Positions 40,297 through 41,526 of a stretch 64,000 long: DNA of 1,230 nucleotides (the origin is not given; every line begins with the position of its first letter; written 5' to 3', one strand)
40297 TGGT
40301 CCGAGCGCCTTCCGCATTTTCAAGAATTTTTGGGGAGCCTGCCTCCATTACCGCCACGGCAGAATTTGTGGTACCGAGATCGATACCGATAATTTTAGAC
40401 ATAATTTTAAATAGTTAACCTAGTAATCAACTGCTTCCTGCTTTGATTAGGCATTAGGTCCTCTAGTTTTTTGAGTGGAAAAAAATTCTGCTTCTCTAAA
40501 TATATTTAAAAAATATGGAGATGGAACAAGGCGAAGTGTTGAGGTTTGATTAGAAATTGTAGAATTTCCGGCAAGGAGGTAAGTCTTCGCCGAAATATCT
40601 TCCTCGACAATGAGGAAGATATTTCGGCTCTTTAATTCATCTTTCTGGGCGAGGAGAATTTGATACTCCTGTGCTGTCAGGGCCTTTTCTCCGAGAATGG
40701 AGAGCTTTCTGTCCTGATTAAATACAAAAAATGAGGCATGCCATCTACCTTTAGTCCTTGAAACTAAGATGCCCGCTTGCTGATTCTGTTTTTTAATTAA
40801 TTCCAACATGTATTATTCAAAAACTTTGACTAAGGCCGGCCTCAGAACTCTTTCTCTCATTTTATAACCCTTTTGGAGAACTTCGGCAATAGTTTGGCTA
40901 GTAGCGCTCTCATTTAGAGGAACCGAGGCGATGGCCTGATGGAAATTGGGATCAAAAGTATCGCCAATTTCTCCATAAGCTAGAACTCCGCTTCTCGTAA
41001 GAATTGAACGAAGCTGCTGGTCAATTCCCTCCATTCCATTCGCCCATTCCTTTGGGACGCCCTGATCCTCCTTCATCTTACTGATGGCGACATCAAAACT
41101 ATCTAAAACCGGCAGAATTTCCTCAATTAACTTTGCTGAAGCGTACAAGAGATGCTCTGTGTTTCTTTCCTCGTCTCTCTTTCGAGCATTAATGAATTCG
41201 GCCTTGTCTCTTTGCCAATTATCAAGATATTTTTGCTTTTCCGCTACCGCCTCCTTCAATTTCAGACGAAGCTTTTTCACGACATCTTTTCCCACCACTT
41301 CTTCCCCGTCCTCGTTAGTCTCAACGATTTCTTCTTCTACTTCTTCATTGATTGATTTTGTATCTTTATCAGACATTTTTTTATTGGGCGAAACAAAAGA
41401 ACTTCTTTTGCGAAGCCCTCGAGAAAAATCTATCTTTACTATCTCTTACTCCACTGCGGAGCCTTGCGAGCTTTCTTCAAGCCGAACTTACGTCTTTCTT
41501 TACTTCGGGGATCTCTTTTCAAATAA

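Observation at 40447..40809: Perfect 17-bp inverted repeat in a doubtful ORF between grpE and dnaK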

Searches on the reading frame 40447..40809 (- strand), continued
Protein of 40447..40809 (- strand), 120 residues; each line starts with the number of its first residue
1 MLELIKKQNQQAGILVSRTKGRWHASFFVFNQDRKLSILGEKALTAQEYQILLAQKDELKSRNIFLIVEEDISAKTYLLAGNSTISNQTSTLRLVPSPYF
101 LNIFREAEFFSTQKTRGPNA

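Call 58: fold_search(model_id=the predicted structure, library=pdb)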
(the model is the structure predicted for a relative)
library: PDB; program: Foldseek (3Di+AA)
matches with E <= 10: 1543; with E <= 0.001: 0
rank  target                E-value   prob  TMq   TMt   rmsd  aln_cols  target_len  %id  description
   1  9k2z_A                1.3e-02  0.80  0.27  0.13  26.6       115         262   10  Cryo-EM structure of the HfmIscB-omega RNA-target DNA complex (released 2026-02-04)
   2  1t6c                  1.7e-02  0.99  0.33  0.15   4.9        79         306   14  Structural characterization of the Ppx/GppA protein family: crystal structure of the Aquifex aeolicus family member (released 2004-08-03)
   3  5e6f_A                1.9e-02  0.98  0.35  0.33   5.7        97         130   12  Canarypox virus resolvase (released 2016-03-30)
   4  2kho                  1.9e-02  0.96  0.27  0.06  13.5        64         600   11  NMR-RDC / XRAY structure of E. coli HSP70 (DNAK) chaperone (1-605) complexed with ADP and substrate (released 2009-05-12)
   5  5oow_B                2.8e-02  0.94  0.26  0.18  15.5        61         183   11  Crystal structure of lobe II from the nucleotide binding domain of DnaK in complex with AMPPCP (released 2018-04-25)
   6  3l6q_B                3.0e-02  0.96  0.27  0.09  14.7        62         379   11  Crystal structure of the N-terminal domain of HSP70 from Cryptosporidium parvum (CGD2_20) (released 2010-02-02)
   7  3zx2_A                3.4e-02  0.97  0.27  0.09   7.1        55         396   13  NTPDase1 in complex with Decavanadate (released 2011-11-30)
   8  3zx3_D                3.9e-02  0.97  0.27  0.09   6.8        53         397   13  Crystal Structure and Domain Rotation of NTPDase1 CD39 (released 2011-11-30)
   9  4kbo                  3.9e-02  0.92  0.26  0.09  13.8        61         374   13  Crystal structure of the human Mortalin (GRP75) ATPase domain in the apo form (released 2014-04-02)
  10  6xg8_B                4.1e-02  0.77  0.25  0.11   7.5        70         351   10  ISCth4 transposase, pre-cleaved complex, PCC (released 2020-10-14)
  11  6gfa                  4.4e-02  0.93  0.27  0.09  13.8        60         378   18  Structure of Nucleotide binding domain of HSP110, ATP and Mg2+ complexed (released 2019-05-08)
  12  3zx3_A                4.6e-02  0.96  0.27  0.09   7.1        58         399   12  Crystal Structure and Domain Rotation of NTPDase1 CD39 (released 2011-11-30)
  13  4ol8_A                4.6e-02  0.85  0.29  0.11   6.2        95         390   10  Ty3 reverse transcriptase bound to DNA/RNA (released 2014-03-05)
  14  2j4r_A                4.9e-02  0.97  0.32  0.15   4.9        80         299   12  Structural Study of the Aquifex aeolicus PPX-GPPA enzyme (released 2007-10-16)
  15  3zx2_D                5.3e-02  0.97  0.27  0.09   6.8        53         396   13  NTPDase1 in complex with Decavanadate (released 2011-11-30)
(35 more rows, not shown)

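Call 66: list_cluster_members(proteins=[P0001, P0003, P0004, P0005, P0006, P0007, P0008, P0009, P0013, P0016])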
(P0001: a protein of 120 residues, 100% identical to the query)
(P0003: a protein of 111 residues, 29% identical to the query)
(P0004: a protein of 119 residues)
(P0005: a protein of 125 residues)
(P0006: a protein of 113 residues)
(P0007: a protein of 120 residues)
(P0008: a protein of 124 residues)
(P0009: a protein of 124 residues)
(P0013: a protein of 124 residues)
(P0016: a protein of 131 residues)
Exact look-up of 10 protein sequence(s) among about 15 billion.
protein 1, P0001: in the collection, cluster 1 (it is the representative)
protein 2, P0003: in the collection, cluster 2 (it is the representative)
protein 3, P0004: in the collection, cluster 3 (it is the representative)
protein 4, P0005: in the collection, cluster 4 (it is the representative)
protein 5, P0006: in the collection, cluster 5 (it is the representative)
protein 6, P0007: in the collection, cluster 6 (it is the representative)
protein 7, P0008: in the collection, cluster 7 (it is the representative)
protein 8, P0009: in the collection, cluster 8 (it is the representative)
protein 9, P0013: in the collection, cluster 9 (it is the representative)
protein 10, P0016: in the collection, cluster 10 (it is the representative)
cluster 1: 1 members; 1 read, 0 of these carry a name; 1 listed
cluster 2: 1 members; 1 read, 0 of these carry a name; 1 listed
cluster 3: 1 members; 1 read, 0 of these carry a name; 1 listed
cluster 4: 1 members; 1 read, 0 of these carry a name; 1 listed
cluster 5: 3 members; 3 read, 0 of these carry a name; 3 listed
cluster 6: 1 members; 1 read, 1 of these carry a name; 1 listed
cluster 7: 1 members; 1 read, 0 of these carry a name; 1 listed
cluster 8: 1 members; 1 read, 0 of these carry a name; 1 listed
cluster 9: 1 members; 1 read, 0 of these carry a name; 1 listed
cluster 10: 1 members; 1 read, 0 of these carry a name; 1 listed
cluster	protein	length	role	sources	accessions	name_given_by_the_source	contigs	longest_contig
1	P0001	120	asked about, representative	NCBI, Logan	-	-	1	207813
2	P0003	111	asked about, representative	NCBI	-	-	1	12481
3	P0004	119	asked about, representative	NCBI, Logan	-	-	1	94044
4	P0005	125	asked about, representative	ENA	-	-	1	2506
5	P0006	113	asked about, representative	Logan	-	-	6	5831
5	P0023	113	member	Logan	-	-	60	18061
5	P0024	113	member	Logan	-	-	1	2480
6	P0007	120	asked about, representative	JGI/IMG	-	hypothetical protein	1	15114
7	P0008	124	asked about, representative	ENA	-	-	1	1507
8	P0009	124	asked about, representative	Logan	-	-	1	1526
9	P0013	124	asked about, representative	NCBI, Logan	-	-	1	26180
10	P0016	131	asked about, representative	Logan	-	-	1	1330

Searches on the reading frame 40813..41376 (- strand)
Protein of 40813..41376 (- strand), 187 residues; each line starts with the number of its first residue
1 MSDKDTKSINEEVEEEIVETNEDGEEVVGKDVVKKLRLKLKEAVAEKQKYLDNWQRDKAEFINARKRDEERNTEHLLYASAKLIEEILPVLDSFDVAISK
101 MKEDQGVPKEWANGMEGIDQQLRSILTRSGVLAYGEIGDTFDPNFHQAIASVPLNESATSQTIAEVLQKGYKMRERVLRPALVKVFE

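Call 5: search_protein_families(library=pfam, proteins=[window:40813-41376:-], max_evalue=1)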
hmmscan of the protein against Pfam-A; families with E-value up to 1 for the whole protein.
window:40813-41376:- (187 aa): 3 families
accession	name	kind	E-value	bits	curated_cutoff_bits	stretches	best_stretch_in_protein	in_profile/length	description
PF01025.24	GrpE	-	4.2e-39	134.3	25.8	1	28-185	8-163/165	GrpE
PF15441.11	ARHGEF5_35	-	0.038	13.4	27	1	18-110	350-448/488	RhoGEF 5/35 N-terminal disordered region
PF22266.2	DUF6953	-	0.067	13.8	27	1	7-42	26-61/74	Family of unknown function (DUF6953)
